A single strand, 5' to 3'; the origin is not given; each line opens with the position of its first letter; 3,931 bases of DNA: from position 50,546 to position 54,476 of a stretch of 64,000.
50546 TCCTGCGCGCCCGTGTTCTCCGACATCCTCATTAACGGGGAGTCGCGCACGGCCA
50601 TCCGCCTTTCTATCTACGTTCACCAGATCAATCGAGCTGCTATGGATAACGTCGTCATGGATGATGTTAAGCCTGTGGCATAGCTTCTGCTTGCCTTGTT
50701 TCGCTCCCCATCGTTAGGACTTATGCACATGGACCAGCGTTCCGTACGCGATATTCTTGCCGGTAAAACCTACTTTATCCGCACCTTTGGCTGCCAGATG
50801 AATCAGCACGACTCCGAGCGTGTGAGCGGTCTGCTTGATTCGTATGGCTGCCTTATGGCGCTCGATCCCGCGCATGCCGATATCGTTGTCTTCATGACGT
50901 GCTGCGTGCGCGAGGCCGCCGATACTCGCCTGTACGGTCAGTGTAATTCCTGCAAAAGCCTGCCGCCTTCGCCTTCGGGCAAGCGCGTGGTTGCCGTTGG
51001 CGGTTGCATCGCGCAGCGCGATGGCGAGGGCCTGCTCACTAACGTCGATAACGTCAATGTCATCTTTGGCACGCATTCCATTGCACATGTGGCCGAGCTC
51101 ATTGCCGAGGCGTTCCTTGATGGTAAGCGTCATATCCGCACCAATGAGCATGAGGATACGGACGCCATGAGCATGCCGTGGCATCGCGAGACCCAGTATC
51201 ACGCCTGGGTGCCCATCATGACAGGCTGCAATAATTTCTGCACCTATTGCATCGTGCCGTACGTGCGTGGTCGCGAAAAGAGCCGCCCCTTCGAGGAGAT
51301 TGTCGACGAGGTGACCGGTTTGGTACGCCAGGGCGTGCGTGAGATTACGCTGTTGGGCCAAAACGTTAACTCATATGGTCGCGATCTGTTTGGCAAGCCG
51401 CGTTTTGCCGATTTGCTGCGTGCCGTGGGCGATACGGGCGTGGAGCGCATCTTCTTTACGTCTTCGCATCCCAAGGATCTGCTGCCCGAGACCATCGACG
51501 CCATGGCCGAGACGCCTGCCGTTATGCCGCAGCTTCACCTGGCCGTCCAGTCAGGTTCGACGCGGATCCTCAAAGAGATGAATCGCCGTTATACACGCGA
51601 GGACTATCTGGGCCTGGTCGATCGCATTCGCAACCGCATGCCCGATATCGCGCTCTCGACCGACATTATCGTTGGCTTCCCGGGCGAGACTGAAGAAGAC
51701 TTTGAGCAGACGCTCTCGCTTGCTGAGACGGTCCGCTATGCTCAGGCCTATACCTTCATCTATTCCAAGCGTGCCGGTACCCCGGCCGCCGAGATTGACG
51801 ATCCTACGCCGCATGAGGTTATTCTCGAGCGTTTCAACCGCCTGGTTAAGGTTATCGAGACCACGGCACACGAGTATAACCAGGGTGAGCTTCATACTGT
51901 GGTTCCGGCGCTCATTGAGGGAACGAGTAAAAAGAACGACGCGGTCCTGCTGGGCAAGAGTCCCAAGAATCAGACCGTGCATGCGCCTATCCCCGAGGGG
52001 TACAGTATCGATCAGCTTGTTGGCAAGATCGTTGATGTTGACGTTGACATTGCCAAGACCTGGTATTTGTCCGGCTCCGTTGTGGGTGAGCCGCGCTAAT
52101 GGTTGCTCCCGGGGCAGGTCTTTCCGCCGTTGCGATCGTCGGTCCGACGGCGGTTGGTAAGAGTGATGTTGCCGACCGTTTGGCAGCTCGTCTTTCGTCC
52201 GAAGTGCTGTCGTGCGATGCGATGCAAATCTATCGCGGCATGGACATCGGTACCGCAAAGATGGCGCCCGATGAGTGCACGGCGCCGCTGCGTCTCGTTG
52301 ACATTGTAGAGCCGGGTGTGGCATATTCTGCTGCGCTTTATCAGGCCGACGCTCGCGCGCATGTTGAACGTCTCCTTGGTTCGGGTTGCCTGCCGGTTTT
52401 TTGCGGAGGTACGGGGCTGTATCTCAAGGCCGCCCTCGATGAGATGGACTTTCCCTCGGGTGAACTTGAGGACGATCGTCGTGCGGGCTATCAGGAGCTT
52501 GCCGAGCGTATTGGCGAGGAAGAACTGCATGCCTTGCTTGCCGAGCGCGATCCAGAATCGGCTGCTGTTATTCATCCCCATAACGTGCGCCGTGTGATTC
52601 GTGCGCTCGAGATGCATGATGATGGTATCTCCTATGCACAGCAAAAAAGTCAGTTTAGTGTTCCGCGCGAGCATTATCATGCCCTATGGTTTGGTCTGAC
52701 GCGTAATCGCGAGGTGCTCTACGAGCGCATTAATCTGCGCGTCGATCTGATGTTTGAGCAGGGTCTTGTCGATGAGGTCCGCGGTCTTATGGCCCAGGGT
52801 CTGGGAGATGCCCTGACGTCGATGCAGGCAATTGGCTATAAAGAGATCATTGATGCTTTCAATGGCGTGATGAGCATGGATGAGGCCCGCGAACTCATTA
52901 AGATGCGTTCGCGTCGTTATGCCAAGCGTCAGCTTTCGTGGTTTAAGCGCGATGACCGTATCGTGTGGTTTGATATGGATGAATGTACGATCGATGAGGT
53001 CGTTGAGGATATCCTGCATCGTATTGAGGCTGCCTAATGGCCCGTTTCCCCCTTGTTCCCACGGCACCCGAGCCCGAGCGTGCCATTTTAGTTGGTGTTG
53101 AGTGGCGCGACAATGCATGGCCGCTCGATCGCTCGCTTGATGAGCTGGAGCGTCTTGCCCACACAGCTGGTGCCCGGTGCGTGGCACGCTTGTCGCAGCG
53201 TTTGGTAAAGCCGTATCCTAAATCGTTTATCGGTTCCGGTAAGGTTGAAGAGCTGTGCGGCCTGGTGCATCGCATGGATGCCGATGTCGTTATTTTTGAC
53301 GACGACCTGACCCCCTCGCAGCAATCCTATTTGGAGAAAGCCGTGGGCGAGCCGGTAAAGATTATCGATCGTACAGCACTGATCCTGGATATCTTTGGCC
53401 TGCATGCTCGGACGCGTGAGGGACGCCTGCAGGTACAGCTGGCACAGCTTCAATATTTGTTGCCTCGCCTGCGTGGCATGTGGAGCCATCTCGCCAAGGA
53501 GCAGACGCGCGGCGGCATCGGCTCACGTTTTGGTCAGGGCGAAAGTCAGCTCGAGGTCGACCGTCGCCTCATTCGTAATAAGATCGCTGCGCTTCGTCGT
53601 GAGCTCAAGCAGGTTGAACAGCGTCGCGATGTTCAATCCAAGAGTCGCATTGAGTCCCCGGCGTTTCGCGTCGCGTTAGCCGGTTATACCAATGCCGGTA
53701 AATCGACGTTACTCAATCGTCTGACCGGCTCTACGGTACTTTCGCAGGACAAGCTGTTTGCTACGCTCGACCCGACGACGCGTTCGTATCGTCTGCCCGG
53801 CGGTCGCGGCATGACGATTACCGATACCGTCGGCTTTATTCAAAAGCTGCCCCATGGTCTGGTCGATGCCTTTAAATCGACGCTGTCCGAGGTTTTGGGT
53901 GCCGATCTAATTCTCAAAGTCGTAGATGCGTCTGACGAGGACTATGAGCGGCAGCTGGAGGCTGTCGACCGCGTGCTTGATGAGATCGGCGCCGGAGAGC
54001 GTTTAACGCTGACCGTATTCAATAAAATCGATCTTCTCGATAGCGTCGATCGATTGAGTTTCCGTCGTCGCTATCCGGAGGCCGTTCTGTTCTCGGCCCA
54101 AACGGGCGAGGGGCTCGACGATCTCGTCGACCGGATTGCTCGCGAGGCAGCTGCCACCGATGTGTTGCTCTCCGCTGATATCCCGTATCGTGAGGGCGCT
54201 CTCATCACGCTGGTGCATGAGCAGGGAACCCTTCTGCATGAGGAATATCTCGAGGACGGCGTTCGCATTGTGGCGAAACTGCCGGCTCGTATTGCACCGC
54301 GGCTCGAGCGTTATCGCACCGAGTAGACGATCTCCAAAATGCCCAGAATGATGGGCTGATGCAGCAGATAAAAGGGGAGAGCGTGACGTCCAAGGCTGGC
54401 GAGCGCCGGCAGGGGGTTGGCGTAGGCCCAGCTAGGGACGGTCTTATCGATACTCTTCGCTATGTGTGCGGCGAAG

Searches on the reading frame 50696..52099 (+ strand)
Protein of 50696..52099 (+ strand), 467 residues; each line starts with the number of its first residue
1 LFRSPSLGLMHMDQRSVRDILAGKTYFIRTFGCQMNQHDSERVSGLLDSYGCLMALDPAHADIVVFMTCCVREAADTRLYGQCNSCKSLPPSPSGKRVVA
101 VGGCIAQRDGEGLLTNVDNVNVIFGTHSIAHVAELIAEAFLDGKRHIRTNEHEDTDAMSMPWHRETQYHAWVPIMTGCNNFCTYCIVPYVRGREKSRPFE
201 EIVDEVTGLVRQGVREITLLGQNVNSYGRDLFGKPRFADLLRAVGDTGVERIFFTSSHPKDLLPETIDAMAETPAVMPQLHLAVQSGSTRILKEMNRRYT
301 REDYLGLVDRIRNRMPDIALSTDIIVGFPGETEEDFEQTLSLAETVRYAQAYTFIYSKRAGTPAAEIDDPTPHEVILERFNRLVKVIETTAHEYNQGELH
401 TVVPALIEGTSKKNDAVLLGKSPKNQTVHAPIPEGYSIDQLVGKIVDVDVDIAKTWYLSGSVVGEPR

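Call 43: search_protein_families(library=pfam, proteins=[window:50696-52099:+], max_evalue=0.00001)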
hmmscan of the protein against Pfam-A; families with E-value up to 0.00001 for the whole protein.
window:50696-52099:+ (467 aa): 2 families
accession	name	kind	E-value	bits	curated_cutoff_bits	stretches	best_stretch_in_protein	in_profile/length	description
PF04055.27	Radical_SAM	-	1.1e-31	110.7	29.5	1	172-342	1-165/166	Radical SAM superfamily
PF00919.26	UPF0004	-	2.2e-22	79.3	27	1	26-125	2-98/98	Uncharacterized protein family UPF0004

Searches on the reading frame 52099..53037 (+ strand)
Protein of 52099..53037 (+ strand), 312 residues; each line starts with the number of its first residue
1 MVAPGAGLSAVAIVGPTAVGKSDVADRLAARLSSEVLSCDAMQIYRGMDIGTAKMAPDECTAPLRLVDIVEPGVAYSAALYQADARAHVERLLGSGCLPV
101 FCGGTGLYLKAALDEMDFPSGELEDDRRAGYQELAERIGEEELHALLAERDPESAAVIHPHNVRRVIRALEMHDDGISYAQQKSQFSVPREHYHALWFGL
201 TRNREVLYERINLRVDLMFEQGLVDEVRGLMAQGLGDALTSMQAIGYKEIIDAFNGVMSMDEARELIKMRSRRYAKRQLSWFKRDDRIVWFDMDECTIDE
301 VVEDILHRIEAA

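Call 43: search_protein_families(library=pfam, proteins=[window:52099-53037:+], max_evalue=0.00001)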
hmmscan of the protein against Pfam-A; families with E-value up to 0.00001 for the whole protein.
window:52099-53037:+ (312 aa): 2 families
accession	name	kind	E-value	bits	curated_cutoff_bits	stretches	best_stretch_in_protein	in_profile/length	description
PF01715.23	IPPT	-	1.2e-76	258.1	23.6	1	43-285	1-243/243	IPP transferase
PF02224.24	Cytidylate_kin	-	8.2e-07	29.4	26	0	11-48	1-36/211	Cytidylate kinase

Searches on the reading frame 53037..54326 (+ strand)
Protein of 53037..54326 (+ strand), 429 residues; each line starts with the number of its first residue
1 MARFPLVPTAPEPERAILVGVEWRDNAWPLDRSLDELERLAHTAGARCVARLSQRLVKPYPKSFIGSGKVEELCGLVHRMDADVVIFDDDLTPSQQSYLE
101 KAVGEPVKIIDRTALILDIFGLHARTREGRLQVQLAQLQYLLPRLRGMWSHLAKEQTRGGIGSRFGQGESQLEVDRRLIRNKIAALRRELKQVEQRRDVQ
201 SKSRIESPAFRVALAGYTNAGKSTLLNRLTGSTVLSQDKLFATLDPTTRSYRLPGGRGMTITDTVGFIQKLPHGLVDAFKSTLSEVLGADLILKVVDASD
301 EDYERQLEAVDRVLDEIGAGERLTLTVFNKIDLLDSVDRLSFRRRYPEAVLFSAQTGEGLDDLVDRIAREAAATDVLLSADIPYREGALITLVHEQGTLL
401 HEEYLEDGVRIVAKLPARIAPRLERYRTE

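Call 43: search_protein_families(library=pfam, proteins=[window:53037-54326:+], max_evalue=0.00001)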
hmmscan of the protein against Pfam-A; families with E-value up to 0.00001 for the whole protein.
window:53037-54326:+ (429 aa): 4 families
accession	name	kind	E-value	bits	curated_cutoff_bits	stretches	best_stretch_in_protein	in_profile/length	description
PF13167.11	GTP-bdg_N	-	3e-29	101.9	25.4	1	32-120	2-88/89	GTP-binding GTPase N-terminal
PF16360.10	GTP-bdg_M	-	6.8e-28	97.5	29.5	1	123-204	1-79/79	GTP-binding GTPase Middle Region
PF01926.29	MMR_HSR1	-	4.1e-21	75.6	21.9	1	211-330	1-113/113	50S ribosome-binding GTPase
PF03193.22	RsgA_GTPase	-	1.4e-06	28.7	30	0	211-267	108-168/174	RsgA GTPase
